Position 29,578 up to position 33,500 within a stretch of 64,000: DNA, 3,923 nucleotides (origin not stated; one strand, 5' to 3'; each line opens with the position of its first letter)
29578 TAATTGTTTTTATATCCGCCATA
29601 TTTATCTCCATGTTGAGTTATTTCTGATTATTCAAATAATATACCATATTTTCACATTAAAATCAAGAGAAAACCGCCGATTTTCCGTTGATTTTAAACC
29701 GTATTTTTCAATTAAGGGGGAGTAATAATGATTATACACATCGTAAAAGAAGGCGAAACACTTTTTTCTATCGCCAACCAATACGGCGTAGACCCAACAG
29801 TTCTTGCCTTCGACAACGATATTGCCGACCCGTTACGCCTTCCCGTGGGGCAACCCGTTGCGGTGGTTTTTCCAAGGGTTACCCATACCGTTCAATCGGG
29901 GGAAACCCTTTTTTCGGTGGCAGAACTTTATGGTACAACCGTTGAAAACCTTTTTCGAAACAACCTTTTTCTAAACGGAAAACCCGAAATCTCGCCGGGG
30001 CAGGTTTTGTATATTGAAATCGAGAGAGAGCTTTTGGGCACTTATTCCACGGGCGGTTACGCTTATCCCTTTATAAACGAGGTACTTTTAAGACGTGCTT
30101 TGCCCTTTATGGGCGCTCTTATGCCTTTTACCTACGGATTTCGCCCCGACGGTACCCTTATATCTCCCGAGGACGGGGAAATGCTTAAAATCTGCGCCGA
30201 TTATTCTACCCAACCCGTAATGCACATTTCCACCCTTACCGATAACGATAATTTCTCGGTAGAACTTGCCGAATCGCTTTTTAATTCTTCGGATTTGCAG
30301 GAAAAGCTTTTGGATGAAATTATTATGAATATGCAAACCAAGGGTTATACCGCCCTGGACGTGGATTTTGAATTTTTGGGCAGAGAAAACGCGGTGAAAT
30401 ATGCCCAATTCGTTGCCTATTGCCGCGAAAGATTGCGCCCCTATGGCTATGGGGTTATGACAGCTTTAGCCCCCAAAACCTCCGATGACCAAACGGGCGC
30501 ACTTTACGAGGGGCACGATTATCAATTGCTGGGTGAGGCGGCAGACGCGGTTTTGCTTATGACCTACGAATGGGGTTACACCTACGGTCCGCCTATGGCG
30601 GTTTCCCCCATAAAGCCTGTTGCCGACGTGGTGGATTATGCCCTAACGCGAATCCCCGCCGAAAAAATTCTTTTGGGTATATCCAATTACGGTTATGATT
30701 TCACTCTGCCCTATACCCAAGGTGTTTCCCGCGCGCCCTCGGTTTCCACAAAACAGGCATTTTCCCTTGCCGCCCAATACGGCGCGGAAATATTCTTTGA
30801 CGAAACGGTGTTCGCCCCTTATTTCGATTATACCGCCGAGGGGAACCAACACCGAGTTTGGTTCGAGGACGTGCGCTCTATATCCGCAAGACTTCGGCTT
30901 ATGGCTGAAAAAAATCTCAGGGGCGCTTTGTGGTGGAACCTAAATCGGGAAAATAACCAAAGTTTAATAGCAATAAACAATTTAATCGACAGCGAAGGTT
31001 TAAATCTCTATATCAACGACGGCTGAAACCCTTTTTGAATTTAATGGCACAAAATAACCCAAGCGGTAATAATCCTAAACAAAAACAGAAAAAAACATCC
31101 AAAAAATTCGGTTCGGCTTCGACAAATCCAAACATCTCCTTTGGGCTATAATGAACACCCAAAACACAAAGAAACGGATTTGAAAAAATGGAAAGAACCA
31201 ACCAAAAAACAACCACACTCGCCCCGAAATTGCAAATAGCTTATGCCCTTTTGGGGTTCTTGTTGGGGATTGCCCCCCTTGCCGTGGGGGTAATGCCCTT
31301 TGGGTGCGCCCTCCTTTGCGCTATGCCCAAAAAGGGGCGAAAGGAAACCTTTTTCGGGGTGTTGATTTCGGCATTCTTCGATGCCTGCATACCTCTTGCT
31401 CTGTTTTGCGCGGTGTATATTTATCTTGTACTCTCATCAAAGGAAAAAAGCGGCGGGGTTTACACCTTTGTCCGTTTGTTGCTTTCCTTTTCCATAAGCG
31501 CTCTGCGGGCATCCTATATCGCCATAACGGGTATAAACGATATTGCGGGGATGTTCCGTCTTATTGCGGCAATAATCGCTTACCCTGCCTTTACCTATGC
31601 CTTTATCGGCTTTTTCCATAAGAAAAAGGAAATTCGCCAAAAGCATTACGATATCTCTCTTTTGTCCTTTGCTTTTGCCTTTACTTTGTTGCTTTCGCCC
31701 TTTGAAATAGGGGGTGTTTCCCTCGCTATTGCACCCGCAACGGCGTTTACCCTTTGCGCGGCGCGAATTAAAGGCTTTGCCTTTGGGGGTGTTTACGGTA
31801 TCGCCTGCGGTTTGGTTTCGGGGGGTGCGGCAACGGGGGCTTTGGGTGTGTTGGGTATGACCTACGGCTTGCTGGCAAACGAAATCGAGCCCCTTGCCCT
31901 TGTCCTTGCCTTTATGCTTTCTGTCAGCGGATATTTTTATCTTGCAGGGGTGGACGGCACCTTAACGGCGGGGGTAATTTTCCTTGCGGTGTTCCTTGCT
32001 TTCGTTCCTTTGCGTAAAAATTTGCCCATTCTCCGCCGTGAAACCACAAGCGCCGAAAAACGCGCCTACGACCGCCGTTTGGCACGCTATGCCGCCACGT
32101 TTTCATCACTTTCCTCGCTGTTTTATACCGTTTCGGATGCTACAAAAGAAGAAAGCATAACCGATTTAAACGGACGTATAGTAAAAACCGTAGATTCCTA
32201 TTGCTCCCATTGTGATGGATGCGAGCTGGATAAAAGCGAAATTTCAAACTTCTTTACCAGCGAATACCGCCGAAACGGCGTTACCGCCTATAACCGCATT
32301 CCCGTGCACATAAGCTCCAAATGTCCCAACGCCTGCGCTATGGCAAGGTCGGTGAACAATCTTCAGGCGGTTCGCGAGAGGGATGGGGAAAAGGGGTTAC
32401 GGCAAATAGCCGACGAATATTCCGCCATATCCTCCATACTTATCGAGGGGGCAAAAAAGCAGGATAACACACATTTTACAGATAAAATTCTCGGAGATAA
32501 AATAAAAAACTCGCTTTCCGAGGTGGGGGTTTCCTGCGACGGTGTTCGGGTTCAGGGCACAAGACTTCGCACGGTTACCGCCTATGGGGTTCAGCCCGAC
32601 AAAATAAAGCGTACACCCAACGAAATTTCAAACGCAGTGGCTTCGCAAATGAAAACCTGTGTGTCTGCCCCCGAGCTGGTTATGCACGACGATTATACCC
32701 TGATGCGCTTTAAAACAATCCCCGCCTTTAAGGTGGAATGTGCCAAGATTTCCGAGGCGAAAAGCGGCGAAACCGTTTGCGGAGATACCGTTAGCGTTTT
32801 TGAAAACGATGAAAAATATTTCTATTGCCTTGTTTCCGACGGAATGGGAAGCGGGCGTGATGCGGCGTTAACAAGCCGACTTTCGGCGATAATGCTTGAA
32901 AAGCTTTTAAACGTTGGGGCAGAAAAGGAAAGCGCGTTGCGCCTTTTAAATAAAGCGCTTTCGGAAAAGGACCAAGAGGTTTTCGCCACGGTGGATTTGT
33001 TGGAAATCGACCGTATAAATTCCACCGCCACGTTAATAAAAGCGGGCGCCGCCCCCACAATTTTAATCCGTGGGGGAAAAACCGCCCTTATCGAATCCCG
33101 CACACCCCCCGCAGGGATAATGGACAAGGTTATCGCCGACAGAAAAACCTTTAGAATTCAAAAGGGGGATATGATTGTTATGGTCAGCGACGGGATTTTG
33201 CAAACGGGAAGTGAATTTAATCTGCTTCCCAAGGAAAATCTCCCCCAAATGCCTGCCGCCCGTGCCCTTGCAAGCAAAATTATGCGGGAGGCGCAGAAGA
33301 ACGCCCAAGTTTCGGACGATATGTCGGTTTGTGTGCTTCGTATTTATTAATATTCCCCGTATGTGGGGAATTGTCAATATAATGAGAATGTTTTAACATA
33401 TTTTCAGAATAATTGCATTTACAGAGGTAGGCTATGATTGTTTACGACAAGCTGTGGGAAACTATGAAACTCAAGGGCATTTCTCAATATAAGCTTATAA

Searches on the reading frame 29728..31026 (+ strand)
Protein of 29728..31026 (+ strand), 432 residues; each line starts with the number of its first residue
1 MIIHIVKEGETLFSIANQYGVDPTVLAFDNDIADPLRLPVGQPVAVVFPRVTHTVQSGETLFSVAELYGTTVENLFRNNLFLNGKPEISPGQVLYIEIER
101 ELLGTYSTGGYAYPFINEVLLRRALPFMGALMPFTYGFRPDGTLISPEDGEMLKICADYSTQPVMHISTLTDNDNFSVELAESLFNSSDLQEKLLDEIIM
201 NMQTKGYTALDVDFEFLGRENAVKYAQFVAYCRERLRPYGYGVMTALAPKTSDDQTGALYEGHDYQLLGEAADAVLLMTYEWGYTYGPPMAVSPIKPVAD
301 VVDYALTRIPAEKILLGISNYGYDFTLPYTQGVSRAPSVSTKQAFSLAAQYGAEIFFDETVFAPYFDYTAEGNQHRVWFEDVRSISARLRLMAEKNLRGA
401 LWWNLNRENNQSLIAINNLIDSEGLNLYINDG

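Call 6: search_protein_families(library=pfam, proteins=[window:29728-31026:+], max_evalue=0.001)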
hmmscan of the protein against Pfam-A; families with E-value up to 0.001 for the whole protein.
window:29728-31026:+ (432 aa): 2 families
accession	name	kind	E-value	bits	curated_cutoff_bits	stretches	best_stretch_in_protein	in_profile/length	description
PF01476.26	LysM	-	1.5e-20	73.3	20.9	2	4-44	1-40/43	LysM domain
PF00704.34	Glyco_hydro_18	-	2e-18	67.6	29.6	1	182-406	86-315/317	Glycosyl hydrolases family 18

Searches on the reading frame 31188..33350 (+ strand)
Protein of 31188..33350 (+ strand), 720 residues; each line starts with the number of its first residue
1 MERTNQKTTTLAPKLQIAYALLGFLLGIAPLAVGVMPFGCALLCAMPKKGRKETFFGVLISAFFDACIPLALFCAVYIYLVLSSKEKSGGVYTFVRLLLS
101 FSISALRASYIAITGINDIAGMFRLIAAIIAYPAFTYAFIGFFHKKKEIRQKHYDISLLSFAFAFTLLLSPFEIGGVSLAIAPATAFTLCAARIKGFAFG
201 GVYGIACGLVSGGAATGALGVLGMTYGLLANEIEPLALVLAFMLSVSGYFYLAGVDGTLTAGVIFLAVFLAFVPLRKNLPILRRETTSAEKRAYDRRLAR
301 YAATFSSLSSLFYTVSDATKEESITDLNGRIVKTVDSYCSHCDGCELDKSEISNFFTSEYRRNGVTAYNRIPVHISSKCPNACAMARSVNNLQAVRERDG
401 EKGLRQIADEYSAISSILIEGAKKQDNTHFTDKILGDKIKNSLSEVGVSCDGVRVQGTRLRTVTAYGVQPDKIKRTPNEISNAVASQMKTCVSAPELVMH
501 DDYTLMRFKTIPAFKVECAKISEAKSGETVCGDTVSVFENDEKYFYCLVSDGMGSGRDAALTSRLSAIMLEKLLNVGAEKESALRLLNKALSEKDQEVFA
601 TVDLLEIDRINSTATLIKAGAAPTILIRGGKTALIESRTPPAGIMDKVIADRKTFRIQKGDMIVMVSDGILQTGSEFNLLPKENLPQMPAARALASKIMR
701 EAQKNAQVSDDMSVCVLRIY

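Call 6: search_protein_families(library=pfam, proteins=[window:31188-33350:+], max_evalue=0.001)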
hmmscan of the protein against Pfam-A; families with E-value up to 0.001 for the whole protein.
window:31188-33350:+ (720 aa): 1 family
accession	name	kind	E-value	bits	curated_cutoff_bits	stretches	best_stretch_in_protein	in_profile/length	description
PF07228.17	SpoIIE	-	4.3e-30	105.5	25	1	543-719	3-191/192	Stage II sporulation protein E (SpoIIE)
